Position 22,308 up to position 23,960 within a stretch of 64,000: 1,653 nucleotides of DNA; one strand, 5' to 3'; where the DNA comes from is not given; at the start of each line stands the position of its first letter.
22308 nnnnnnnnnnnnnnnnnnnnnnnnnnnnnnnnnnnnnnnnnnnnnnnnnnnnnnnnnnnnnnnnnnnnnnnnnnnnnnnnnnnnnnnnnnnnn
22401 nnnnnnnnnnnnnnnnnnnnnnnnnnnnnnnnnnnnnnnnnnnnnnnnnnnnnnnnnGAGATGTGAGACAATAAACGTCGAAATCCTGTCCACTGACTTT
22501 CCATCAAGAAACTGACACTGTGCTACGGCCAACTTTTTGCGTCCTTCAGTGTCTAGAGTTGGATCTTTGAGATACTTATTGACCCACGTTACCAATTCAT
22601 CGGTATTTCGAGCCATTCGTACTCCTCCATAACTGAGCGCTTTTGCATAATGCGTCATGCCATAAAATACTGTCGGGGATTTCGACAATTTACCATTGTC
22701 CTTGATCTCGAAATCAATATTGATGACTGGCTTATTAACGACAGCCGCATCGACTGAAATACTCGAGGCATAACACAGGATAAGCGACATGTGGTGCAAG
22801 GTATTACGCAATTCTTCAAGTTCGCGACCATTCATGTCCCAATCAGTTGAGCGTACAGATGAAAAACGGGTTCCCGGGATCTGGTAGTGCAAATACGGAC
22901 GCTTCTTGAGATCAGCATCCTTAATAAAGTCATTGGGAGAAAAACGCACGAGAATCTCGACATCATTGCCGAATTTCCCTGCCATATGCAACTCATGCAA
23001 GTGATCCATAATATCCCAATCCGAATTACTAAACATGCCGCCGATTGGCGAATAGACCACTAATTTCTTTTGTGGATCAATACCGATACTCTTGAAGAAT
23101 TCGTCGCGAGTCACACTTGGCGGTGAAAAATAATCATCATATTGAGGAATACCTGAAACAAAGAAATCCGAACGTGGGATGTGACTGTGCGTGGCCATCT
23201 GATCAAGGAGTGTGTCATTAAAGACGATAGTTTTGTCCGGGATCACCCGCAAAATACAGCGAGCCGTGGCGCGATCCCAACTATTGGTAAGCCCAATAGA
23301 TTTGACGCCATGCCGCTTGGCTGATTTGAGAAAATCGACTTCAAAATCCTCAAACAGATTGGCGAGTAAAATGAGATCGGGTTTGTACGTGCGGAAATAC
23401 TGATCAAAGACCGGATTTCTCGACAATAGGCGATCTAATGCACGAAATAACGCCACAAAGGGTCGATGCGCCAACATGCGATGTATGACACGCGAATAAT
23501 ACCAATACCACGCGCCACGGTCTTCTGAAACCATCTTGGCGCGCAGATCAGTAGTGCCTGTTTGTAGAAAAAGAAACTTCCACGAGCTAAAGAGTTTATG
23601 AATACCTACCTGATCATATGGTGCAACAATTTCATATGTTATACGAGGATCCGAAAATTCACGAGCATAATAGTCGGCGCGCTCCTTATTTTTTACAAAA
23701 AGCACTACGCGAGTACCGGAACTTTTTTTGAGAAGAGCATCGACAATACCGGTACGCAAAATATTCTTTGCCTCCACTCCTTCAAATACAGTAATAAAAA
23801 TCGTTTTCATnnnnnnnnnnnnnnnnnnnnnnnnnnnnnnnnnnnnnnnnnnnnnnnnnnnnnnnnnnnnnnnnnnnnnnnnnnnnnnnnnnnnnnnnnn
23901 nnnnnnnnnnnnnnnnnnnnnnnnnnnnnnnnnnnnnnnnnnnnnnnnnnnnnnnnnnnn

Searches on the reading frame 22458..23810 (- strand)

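Call 94: search_protein_families(library=pfam, proteins=[window:22458-23810:-], max_evalue=0.00001)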
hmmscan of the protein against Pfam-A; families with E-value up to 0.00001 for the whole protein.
window:22458-23810:- (451 aa): 1 family
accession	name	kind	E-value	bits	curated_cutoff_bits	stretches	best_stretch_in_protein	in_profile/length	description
PF04464.20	Glyphos_transf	-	1.9e-06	27.5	22.1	0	192-290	136-235/367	CDP-Glycerol:Poly(glycerophosphate) glycerophosphotransferase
